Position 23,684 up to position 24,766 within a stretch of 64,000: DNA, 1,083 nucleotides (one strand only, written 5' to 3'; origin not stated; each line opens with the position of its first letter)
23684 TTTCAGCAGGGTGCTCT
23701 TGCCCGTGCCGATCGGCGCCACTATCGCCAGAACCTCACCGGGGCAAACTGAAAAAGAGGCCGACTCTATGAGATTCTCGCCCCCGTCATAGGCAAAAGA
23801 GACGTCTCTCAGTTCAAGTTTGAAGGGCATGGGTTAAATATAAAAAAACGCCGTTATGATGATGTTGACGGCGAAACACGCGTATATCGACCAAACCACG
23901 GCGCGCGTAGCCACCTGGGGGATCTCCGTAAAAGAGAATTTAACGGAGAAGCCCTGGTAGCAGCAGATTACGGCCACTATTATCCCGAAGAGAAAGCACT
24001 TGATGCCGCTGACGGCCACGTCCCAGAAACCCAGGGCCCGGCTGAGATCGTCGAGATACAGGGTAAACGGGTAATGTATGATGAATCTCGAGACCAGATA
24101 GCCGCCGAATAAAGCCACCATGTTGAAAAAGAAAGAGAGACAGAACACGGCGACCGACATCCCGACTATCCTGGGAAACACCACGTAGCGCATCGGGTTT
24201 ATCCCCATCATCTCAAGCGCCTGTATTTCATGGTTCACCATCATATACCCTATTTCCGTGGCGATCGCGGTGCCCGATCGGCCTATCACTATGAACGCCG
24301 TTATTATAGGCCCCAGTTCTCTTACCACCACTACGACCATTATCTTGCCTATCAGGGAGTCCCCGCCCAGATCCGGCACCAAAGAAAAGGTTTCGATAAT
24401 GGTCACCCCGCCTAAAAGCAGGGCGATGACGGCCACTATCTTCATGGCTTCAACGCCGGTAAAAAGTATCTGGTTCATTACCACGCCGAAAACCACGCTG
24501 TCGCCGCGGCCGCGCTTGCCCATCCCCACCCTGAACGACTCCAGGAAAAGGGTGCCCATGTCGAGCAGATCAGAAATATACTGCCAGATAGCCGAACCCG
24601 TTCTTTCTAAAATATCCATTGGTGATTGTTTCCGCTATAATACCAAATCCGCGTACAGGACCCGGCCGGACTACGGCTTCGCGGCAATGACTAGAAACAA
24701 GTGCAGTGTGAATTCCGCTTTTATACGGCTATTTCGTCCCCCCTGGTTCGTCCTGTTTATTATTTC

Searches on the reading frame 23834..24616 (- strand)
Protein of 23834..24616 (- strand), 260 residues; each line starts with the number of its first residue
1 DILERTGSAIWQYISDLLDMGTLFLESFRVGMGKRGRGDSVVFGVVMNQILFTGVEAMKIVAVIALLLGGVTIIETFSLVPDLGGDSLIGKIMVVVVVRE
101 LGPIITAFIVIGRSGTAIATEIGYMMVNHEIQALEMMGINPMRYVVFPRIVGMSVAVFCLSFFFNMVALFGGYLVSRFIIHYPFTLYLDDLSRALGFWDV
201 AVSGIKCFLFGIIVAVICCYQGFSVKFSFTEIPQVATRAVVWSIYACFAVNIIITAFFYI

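Call 59: search_protein_families(library=pfam, proteins=[window:23834-24616:-], max_evalue=0.001)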
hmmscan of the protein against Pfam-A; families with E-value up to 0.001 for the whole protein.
window:23834-24616:- (260 aa): 1 family
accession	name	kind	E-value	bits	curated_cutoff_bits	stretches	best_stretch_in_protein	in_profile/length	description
PF02405.21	MlaE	-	2.8e-64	217.1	22.5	1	47-256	2-211/212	Permease MlaE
